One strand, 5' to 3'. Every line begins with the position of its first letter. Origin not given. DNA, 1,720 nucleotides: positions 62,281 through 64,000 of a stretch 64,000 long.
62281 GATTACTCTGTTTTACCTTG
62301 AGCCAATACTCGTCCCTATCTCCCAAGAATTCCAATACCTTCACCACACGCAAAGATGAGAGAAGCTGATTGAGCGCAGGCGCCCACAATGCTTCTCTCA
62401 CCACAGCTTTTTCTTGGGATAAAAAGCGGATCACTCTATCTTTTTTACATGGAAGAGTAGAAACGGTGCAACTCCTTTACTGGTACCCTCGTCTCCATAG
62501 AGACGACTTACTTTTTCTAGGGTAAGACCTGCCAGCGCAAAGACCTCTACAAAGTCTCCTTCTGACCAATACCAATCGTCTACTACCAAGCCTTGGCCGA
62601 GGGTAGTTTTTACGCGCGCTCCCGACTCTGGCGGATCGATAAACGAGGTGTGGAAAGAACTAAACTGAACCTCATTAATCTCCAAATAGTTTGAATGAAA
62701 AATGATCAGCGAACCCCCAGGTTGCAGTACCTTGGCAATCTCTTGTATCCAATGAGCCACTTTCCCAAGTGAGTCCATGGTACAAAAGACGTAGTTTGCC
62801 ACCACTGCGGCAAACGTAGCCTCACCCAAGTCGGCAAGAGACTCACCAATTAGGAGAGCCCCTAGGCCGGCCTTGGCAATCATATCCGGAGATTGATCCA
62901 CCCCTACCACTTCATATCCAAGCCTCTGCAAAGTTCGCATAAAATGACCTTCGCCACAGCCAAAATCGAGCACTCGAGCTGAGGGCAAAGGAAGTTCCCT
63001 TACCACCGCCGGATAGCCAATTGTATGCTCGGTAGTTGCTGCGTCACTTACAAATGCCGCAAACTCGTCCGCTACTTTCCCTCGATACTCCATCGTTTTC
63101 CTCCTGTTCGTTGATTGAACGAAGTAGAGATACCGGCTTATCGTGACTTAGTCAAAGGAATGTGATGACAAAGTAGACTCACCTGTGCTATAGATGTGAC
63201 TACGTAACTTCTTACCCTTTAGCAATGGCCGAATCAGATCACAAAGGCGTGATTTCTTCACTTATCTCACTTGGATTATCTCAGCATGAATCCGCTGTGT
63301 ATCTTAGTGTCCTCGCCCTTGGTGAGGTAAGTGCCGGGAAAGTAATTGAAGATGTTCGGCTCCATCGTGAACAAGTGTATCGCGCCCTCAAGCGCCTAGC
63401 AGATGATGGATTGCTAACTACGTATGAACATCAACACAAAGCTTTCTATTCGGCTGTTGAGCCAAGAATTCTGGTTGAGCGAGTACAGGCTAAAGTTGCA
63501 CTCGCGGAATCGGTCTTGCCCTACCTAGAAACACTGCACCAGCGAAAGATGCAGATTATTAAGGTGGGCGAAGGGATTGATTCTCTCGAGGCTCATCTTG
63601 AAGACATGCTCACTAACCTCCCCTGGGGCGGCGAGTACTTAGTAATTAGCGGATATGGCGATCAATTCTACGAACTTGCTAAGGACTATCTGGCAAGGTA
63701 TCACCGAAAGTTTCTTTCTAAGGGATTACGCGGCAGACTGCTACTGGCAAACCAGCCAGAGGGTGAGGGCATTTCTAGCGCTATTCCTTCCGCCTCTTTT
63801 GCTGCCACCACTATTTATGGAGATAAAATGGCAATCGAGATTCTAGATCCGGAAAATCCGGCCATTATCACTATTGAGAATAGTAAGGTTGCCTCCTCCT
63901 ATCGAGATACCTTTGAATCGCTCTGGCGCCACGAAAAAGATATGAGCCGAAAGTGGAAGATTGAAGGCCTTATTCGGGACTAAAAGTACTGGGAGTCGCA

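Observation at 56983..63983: Triplicated divergent TrmB-regulator/SAM-methyltransferase modules next to a chorismatase-like RidA-fold enzyme: candidate regulated small-molecule or modification system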

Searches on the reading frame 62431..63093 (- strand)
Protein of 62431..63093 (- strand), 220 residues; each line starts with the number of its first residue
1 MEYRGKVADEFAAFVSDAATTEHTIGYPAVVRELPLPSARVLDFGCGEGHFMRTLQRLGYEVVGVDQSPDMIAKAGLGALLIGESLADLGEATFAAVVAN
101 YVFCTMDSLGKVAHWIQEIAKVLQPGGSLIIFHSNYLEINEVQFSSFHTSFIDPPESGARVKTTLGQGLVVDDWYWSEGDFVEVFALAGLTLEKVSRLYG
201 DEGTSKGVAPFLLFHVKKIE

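Call 3: search_protein_families(library=pfam, proteins=[window:62431-63093:-], max_evalue=0.1)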
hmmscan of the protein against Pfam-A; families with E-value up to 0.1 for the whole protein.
window:62431-63093:- (220 aa): 12 families
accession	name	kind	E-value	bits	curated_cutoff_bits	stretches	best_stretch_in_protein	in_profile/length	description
PF08241.18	Methyltransf_11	-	4.4e-14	53.3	21.2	1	42-131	1-95/95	Methyltransferase domain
PF13489.12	Methyltransf_23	-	4.7e-14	52.9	27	1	36-131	21-116/164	Methyltransferase domain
PF13649.12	Methyltransf_25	-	2.5e-12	47.7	27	1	41-127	1-97/97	Methyltransferase domain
PF08242.18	Methyltransf_12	-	7.5e-11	43.1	30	1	42-129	1-98/98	Methyltransferase domain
PF13847.12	Methyltransf_31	-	2.3e-10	40.8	27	1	39-135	5-113/145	Methyltransferase domain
PF07021.18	MetW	-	0.00033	20.8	21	1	31-103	7-80/193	Methionine biosynthesis protein MetW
PF03848.20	TehB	-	0.0011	18.8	20.4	1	38-74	31-67/193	Tellurite resistance protein TehB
PF05175.20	MTS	-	0.0015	18.6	23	1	31-142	24-149/170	Methyltransferase small domain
PF05724.17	TPMT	-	0.0047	17.1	26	1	36-74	36-74/218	Thiopurine S-methyltransferase (TPMT)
PF13679.12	Methyltransf_32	-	0.013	15.9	27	1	37-75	25-69/143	Methyltransferase domain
PF01555.25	N6_N4_Mtase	-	0.024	15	26.7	0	114-134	34-54/221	DNA methylase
PF01208.23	URO-D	-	0.044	13.2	23.9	1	40-78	240-282/346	Uroporphyrinogen decarboxylase (URO-D)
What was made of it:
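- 62431..63093 (-): MT220: generic class I SAM methyltransferase, first gene of a two-gene operon divergent from TrmB_C. Methyltransf_11 53.3 bits and Methyltransf_23 52.9 bits (call 3).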

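Call 4: search_protein_families(library=ncbifam, proteins=[window:62431-63093:-], max_evalue=0.1)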
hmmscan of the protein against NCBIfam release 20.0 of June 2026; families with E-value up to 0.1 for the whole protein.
window:62431-63093:- (220 aa): 41 families (the best 25 are shown)
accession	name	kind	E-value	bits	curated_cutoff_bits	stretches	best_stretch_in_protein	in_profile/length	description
NF045667.1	MTase_DVU1556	equivalog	8.4e-15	54.8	155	1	36-131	21-119/213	DVU_1556 family methyltransferase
NF043040.1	corrin_prot_MT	hypoth_equivalog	3.6e-13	49.4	180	1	28-132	32-148/216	corrinoid protein-associated methyltransferase CpaM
NF041820.1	daptide_MTase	equivalog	9.1e-08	31.9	175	1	31-73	33-72/243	daptide-type RiPP biosynthesis methyltransferase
TIGR01983.1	UbiG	equivalog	1.7e-07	30.8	102.95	1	34-131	46-151/228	bifunctional 2-polyprenyl-6-hydroxyphenol methylase/3-demethylubiquinol 3-O-methyltransferase UbiG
TIGR02021.1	BchM-ChlM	equivalog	3.6e-06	26.6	158.9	1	35-75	52-92/218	magnesium protoporphyrin IX methyltransferase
NF011527.0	PRK14968.1-1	equivalog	2e-05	24.4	242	1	36-98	33-98/192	putative methyltransferase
NF041537.1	ArsM_AhpD_UU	exception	3.3e-05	22.9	510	1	37-132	76-181/345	arsenite methyltransferase/AhpD domain selenoprotein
TIGR00477.1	tehB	equivalog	4.8e-05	22.8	219.5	1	39-130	75-173/238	tellurite resistance methyltransferase TehB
TIGR01934.1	MenG_MenH_UbiE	subfamily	5e-05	22.7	158.35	1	37-135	39-145/223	ubiquinone/menaquinone biosynthesis methyltransferase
TIGR02072.1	BioC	equivalog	5.4e-05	23.1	184.95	1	37-130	34-131/244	malonyl-ACP O-methyltransferase BioC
NF051855.1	GlySarMtaseBact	equivalog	0.00011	22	350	1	39-76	55-92/259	glycine/sarcosine N-methyltransferase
NF010703.0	PRK14103.1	equivalog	0.00011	21.7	320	1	37-80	29-74/256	trans-aconitate 2-methyltransferase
NF007610.0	PRK10258.1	equivalog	0.00014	21.3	342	1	39-129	44-136/251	malonyl-ACP O-methyltransferase BioC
NF047649.1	MTase_UXPK_star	exception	0.00019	20.6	460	1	36-131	76-181/283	methyltransferase/UXPK-star double selenoprotein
NF008264.0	PRK11036.1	equivalog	0.00021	20.8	366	1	32-77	39-84/261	tRNA uridine 5-oxyacetic acid(34) methyltransferase CmoM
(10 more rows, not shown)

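Call 56: search_protein_families(library=padloc, proteins=[window:62431-63093:-], max_evalue=0.01)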
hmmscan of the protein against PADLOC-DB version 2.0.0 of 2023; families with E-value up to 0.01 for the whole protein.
window:62431-63093:- (220 aa): 3 families
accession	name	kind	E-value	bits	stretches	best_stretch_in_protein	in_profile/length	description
PDLC04134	mad2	-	1.6e-11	41.8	1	36-136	289-399/492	mads_2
PDLC03327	MTase_II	-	0.0018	15.6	0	105-133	78-106/319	Type II methyltransferase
PDLC03364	MTase_II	-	0.0099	12.9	0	30-73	50-94/380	Type II methyltransferase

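Call 59: search_solved_structures(query=window:62431-63093:-, max_evalue=0.001)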
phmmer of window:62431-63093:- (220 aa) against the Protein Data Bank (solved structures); distinct sequences matched with E-value up to 0.001: 11.
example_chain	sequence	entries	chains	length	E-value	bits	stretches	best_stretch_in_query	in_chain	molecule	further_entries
1ve3_A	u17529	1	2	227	8.8e-07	31.8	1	38-138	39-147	hypothetical protein PH0226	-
9icz_A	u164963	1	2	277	1.2e-06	31.4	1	31-131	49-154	S-adenosylmethionine (SAM)-dependent methyltransferase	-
3e8s_A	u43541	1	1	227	1.5e-06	31.1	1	38-131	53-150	Putative SAM Dependent Methyltransferase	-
3l8d_A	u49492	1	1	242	0.00013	24.8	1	37-75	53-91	Methyltransferase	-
8rdl_A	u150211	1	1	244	0.00017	24.4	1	39-133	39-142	ToxA protein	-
3cgg_A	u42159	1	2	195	0.00024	23.9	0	28-75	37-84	SAM-dependent methyltransferase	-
6f5z_A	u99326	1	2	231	0.00025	23.8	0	9-140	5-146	24-sterol C-methyltransferase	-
7wzf_A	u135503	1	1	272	0.00027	23.7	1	26-164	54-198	YunM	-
2avn_A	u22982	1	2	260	0.00041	23.1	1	38-137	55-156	ubiquinone/menaquinone biosynthesis methyltransferase-related protein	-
7pd7_A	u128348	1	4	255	0.0009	22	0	32-131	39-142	Methyltransferase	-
4hgy_A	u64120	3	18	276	0.00096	21.9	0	5-132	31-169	CcbJ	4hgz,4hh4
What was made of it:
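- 62431..63093 (-): Only generic PDB relatives (call 59).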

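Call 72: search_protein_families(library=phrogs, proteins=[window:62431-63093:-], max_evalue=0.01)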
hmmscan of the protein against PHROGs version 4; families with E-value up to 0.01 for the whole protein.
window:62431-63093:- (220 aa): 4 families
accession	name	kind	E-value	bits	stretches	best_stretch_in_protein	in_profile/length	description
phrog_4752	-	other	2e-09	38.1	1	31-142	45-169/241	tRNA methyltransferase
phrog_27380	-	other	0.0004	20.9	1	39-78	92-131/285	methyltransferase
phrog_3382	-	other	0.0029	17.9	1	20-75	32-87/207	methyltransferase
phrog_9906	-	unknown function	0.003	18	1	36-74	104-142/272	-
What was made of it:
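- MT220's best PHROG hit is annotated tRNA methyltransferase (call 72).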

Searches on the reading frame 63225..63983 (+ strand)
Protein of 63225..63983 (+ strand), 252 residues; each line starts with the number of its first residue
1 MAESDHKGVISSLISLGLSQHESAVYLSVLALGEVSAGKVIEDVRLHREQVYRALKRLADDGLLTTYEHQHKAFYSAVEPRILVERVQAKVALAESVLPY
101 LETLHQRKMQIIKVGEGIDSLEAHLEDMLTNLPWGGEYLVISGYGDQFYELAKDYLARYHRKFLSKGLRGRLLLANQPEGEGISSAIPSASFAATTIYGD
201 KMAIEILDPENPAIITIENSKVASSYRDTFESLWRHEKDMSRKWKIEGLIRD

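Call 3: search_protein_families(library=pfam, proteins=[window:63225-63983:+], max_evalue=0.1)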
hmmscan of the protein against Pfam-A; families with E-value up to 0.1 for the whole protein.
window:63225-63983:+ (252 aa): 6 families
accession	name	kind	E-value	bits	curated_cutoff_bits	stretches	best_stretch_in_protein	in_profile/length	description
PF01978.25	TrmB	-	5.4e-12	45.8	25.6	1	15-80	3-67/68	Sugar-specific transcriptional regulator TrmB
PF03551.20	PadR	-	0.027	14.9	27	1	45-71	28-54/75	Transcriptional regulator PadR-like family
PF13545.12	HTH_Crp_2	-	0.027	14.9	27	0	46-66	34-54/70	Crp-like helix-turn-helix domain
PF03965.22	Penicillinase_R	-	0.031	15.1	22.6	1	18-92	1-79/115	Penicillinase repressor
PF13551.12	HTH_29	-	0.038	14.5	28.1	0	42-67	20-45/64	Winged helix-turn helix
PF24270.1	HTH_Cmi2_C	-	0.048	14.4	27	0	24-69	78-123/125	Cmi2, C-terminal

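Call 4: search_protein_families(library=ncbifam, proteins=[window:63225-63983:+], max_evalue=0.1)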
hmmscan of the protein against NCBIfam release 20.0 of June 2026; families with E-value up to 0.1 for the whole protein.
window:63225-63983:+ (252 aa): 8 families
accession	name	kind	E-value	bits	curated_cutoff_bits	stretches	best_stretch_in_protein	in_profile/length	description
NF047390.1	TransRegTrmBL1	equivalog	5.5e-07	28.9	650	1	8-91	5-87/341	HTH-type sugar sensing transcriptional regulator TrmBL1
NF047392.1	TransRegTrmBHalo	equivalog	0.00054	19.1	500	1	16-88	16-87/349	HTH-type sugar sensing transcriptional regulator TrmB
NF053606.1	Sta1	subfamily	0.0011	19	80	1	17-72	17-72/100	Sta1 family transcriptional regulator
NF033788.1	HTH_metalloreg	subfamily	0.0022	17.7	55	1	27-81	17-72/77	metalloregulator ArsR/SmtB family transcription factor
NF001070.0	PRK00118.1-6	equivalog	0.0096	16.2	117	1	24-96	24-94/110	putative DNA-binding protein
NF040851.1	tran_reg_TrmB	equivalog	0.015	14.5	600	1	8-91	6-88/338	HTH-type sugar-sensing transcriptional regulator TrmB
NF040939.2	trans_reg_lrs14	equivalog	0.052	13.6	90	1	16-70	17-72/103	Lrs14 family HTH-type transcriptional regulator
NF001067.0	PRK00118.1-2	equivalog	0.075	13.5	156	0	24-105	28-107/110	putative DNA-binding protein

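Call 9: find_encoding_contigs(protein=window:63225-63983:+, flank=10000, max_places=6)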
Protein window:63225-63983:+ (252 aa): 8 contigs read that carry it; 5 places shown.
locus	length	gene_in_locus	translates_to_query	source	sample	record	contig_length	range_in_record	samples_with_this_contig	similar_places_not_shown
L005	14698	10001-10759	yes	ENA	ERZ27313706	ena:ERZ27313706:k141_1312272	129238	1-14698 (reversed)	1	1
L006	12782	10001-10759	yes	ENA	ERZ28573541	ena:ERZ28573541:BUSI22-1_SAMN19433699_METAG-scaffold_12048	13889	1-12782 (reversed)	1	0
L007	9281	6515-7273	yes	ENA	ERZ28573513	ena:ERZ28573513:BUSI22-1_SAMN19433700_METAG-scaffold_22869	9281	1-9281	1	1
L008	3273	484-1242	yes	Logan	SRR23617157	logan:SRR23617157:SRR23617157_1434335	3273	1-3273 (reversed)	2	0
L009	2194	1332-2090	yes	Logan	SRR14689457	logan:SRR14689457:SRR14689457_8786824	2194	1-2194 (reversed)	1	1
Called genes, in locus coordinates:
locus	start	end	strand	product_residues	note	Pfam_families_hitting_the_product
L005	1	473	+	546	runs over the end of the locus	PF01656:CbiA (faint), PF06418:CTP_synth_N, PF00117:GATase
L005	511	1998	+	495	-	-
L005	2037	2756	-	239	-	PF01510:Amidase_2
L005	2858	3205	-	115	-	PF14079:DUF4260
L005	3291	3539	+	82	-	PF08570:DUF1761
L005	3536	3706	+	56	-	PF08570:DUF1761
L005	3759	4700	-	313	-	PF21168:FkbO_Hyg5-like_N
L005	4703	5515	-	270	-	PF01209:Ubie_methyltran (faint), PF13489:Methyltransf_23, PF06325:PrmA, PF05175:MTS (weak), PF13847:Methyltransf_31, PF08241:Methyltransf_11, PF08242:Methyltransf_12, PF13649:Methyltransf_25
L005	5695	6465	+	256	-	PF01978:TrmB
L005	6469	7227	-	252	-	PF01978:TrmB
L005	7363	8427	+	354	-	PF13489:Methyltransf_23 (weak)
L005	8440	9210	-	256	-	-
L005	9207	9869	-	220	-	PF13489:Methyltransf_23, PF08241:Methyltransf_11, PF08242:Methyltransf_12, PF13649:Methyltransf_25, PF13847:Methyltransf_31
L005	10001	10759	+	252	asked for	PF01978:TrmB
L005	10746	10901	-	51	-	-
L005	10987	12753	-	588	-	PF00664:ABC_membrane, PF00005:ABC_tran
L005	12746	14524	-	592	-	PF00664:ABC_membrane, PF00005:ABC_tran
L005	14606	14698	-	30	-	?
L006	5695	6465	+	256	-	PF01978:TrmB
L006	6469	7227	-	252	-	PF01978:TrmB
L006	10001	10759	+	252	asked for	PF01978:TrmB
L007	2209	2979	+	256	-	PF01978:TrmB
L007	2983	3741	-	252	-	PF01978:TrmB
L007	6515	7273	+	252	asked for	PF01978:TrmB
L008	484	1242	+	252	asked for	PF01978:TrmB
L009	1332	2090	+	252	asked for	PF01978:TrmB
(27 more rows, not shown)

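Call 56: search_protein_families(library=padloc, proteins=[window:63225-63983:+], max_evalue=0.01)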
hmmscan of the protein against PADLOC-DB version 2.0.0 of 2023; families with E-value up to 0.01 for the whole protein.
window:63225-63983:+ (252 aa): 3 families
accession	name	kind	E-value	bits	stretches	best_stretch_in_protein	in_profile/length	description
PDLC01438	Csa3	-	0.00092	17.3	1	25-96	152-222/305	"CAS-I,CAS-II,CAS-III,CAS-IV,CAS-V,CAS-VI; associated_signaling"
PDLC01863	CARF3--CARF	-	0.0048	14.7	0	27-71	125-169/182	-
PDLC01720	Csa3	-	0.0061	15.1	0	27-102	31-94/118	Csa3_1_CAS-I-II-III-IV-V-VI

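Call 76: search_protein_families(library=pfam, proteins=[L005:10987-12753:-, L005:12746-14524:-, L005:10746-10901:-], max_evalue=0.01)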
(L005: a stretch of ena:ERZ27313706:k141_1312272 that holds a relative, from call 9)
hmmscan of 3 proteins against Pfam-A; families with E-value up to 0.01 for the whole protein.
L005:10987-12753:- (588 aa): 11 families
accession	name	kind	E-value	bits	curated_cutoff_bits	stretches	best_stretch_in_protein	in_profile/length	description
PF00664.28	ABC_membrane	-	1.6e-48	166.2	28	1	38-306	2-272/274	ABC transporter transmembrane region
PF00005.33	ABC_tran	-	3.4e-29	102.6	25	1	369-521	1-137/137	ABC transporter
PF13191.12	AAA_16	-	2.7e-05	25.2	32.6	1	382-546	27-166/167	AAA ATPase domain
PF13401.12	AAA_22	-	4.3e-05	24.3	27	1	382-539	8-109/130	AAA domain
PF02463.25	SMC_N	-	0.00084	19.3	40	1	492-561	136-209/220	RecF/RecN/SMC N terminal domain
PF00270.35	DEAD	-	0.0017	18.6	26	0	500-545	114-154/167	DEAD/DEAH box helicase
PF07728.20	AAA_5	-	0.0041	17.5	22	0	384-406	4-26/139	AAA domain (dynein-related subfamily)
PF00004.35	AAA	-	0.0042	18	21.2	0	384-556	3-116/131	ATPase family associated with various cellular activities (AAA)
PF13604.12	AAA_30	-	0.0045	17.2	27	0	381-543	20-117/191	AAA domain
PF06414.18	Zeta_toxin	-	0.0048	16.8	22.3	1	378-425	15-62/199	Zeta toxin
PF13304.12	AAA_21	-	0.0072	16.9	27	0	475-543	222-287/304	AAA domain, putative AbiEii toxin, Type IV TA system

L005:12746-14524:- (592 aa): 3 families
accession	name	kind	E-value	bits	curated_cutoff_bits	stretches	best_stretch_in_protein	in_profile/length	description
PF00664.28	ABC_membrane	-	6.8e-36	124.8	28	1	42-308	3-273/274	ABC transporter transmembrane region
PF00005.33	ABC_tran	-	1.7e-30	106.8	25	1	367-515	1-137/137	ABC transporter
PF02463.25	SMC_N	-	0.0081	16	40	0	463-557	135-211/220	RecF/RecN/SMC N terminal domain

L005:10746-10901:- (51 aa): 0 families
